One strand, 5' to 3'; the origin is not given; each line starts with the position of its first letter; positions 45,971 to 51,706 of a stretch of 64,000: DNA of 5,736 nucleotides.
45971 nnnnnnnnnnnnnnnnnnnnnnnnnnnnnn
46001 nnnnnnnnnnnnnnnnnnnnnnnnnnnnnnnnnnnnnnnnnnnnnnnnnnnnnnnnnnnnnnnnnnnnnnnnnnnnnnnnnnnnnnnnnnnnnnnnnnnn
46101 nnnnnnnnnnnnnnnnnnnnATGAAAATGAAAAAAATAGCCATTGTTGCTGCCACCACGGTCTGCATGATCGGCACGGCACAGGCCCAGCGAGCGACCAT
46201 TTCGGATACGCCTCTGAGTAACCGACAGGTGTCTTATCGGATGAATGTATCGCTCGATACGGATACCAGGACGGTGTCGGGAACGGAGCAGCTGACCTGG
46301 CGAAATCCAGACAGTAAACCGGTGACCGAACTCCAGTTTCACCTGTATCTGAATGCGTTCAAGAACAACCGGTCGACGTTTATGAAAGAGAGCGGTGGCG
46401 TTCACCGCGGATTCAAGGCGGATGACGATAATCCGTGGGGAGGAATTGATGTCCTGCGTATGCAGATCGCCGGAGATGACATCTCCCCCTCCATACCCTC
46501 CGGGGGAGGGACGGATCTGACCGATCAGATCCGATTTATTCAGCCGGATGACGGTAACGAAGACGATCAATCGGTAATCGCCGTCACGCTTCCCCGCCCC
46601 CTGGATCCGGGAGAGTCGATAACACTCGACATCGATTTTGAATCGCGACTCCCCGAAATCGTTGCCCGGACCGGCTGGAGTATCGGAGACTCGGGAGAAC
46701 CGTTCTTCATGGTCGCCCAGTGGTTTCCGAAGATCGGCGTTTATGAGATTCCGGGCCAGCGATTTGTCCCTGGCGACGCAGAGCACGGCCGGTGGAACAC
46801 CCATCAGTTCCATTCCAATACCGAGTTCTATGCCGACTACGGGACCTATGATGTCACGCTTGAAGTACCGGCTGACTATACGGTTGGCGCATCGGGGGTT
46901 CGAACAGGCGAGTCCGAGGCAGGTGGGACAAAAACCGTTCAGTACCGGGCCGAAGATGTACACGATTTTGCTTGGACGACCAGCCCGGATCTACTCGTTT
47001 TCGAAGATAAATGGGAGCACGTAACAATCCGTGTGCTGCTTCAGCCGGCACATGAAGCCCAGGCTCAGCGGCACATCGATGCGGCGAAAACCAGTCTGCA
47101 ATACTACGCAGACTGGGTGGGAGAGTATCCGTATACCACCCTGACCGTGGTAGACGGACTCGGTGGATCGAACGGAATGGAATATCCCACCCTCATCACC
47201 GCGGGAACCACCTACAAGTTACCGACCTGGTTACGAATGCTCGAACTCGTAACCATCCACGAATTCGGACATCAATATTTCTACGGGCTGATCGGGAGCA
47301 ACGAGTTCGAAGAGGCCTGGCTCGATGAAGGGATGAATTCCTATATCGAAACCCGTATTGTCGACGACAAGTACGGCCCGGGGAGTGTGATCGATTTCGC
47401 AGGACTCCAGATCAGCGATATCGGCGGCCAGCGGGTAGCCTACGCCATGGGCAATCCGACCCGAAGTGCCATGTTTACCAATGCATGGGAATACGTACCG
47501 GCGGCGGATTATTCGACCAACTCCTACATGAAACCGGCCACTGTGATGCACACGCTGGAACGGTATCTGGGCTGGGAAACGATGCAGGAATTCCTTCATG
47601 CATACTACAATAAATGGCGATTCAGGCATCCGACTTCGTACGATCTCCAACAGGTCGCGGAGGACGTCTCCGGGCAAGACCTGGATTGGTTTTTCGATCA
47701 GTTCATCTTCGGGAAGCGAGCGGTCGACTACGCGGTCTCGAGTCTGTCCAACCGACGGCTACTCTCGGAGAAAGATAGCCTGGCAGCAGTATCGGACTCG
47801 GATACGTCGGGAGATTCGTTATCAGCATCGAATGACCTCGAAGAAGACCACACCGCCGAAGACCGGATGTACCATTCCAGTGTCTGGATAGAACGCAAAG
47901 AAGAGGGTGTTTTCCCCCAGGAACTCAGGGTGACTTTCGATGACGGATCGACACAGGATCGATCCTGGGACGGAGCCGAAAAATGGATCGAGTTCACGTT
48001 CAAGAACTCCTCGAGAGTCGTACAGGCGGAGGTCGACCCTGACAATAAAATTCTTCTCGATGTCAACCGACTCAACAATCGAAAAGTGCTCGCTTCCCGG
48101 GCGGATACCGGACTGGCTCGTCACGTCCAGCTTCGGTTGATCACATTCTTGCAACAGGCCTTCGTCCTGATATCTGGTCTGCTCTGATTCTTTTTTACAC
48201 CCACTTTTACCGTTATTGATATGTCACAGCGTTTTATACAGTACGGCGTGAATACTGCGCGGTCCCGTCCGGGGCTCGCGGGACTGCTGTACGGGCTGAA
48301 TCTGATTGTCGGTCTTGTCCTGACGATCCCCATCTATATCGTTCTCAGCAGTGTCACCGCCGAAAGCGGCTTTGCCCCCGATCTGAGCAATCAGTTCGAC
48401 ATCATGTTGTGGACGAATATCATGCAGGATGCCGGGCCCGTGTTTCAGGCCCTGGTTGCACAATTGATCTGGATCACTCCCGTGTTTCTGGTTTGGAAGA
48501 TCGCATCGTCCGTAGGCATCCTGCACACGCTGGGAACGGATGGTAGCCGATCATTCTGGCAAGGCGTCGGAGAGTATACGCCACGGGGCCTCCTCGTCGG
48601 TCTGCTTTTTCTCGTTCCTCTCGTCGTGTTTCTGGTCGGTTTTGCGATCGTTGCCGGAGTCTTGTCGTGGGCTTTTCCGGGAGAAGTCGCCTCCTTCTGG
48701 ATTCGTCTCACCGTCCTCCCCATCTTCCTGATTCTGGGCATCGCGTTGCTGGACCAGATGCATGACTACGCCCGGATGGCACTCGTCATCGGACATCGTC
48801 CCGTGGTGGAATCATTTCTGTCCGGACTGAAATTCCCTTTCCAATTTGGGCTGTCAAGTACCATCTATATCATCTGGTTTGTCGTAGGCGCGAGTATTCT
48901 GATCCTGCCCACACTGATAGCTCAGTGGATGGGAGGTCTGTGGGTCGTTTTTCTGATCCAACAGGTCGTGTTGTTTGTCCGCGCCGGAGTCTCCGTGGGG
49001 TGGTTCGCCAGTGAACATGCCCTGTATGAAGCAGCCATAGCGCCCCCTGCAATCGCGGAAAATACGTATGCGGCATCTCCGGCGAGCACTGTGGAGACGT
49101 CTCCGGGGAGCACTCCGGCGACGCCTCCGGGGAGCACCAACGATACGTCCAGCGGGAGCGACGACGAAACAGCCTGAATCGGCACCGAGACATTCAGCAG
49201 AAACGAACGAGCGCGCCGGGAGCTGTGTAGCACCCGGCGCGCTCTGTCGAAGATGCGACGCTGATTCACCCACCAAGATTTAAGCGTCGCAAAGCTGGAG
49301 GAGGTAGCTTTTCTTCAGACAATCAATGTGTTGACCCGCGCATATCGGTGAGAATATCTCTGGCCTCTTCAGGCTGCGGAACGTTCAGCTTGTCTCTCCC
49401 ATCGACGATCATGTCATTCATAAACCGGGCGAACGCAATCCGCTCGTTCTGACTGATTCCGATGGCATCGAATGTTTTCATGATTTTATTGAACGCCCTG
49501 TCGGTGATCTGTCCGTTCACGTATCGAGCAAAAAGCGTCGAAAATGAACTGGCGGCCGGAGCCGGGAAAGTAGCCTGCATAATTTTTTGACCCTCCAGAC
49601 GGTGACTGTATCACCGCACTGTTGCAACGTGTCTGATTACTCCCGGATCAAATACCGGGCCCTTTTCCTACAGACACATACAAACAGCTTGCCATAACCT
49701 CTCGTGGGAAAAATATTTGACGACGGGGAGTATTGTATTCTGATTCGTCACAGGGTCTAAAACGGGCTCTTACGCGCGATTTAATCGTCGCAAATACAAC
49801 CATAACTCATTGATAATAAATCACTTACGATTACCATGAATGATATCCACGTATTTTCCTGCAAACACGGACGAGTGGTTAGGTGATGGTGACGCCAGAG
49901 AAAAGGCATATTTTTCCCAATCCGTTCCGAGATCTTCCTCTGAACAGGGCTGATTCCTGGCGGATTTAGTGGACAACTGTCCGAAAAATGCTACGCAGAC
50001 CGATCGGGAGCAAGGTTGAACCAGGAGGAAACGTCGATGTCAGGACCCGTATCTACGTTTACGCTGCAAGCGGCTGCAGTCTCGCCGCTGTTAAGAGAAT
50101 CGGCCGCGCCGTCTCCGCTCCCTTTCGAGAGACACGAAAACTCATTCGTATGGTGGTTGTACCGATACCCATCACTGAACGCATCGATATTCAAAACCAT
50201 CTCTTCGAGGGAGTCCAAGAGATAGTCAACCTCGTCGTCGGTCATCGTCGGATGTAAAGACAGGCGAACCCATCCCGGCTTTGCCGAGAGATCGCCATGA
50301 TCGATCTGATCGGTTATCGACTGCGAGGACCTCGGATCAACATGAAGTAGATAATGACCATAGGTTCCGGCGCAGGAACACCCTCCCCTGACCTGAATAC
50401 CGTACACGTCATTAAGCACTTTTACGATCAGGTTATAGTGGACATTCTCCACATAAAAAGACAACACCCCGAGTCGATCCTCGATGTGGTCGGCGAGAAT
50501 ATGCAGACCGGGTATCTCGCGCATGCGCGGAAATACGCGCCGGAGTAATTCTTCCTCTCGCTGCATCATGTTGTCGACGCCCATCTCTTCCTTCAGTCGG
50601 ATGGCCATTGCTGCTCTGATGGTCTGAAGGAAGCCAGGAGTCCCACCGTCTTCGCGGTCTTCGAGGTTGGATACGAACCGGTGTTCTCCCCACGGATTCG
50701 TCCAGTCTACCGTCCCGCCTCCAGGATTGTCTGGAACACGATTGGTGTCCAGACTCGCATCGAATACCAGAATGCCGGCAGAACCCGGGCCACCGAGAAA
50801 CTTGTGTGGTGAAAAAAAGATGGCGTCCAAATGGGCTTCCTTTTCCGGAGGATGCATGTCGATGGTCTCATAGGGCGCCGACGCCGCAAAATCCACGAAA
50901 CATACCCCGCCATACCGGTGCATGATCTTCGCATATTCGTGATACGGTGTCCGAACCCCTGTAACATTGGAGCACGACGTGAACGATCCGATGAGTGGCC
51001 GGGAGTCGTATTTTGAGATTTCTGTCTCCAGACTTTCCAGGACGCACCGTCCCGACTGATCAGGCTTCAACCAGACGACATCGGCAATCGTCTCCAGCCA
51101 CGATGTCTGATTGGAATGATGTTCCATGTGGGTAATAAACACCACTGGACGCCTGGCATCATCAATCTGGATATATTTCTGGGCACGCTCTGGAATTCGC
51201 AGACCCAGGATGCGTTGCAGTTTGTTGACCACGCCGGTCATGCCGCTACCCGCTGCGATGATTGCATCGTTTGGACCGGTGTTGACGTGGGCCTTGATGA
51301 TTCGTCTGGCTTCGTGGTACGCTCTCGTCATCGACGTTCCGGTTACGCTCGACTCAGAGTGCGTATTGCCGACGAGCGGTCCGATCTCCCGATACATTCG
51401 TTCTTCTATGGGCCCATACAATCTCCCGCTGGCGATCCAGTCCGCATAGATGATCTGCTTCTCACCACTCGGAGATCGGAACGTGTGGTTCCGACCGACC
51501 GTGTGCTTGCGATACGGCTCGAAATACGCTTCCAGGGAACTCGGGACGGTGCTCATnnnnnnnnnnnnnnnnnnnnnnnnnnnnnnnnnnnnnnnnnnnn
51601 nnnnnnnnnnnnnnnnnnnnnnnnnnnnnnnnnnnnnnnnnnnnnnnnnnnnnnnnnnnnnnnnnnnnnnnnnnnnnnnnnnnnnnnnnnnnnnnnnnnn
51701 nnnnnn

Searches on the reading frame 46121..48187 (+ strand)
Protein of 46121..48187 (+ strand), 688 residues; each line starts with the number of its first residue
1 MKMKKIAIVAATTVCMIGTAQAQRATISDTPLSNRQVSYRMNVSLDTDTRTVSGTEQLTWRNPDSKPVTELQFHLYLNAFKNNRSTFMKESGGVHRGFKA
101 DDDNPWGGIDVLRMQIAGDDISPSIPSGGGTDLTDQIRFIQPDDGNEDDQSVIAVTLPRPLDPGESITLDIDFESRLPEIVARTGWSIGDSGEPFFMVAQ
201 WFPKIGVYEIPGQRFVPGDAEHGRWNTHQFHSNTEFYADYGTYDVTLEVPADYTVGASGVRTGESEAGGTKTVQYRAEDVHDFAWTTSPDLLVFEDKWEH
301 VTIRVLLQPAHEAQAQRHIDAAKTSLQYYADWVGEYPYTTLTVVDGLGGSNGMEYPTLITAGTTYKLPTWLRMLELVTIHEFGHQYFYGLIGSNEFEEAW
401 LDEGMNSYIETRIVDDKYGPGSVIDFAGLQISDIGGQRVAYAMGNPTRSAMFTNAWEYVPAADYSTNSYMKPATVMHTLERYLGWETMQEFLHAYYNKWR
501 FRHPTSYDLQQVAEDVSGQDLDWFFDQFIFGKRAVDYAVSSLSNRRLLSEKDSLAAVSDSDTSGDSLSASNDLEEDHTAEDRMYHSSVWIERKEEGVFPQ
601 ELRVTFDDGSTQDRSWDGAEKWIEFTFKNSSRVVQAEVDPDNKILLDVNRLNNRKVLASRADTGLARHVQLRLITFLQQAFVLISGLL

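Call 90: search_protein_families(library=pfam, proteins=[window:46121-48187:+], max_evalue=0.000001)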
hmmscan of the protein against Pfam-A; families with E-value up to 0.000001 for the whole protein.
window:46121-48187:+ (688 aa): 1 family
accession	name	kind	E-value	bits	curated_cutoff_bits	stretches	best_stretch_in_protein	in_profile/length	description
PF01433.26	Peptidase_M1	-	2.4e-17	63.7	27.7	1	322-528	6-218/218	Peptidase family M1 domain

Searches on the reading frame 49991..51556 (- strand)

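Call 91: search_protein_families(library=pfam, proteins=[window:49991-51556:-], max_evalue=0.000001)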
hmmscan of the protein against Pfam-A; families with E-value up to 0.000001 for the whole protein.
window:49991-51556:- (521 aa): 1 family
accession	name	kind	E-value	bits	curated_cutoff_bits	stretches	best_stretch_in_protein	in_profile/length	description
PF00266.25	Aminotran_5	-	2.6e-42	145.6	21.5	1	48-446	13-371/371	Aminotransferase class-V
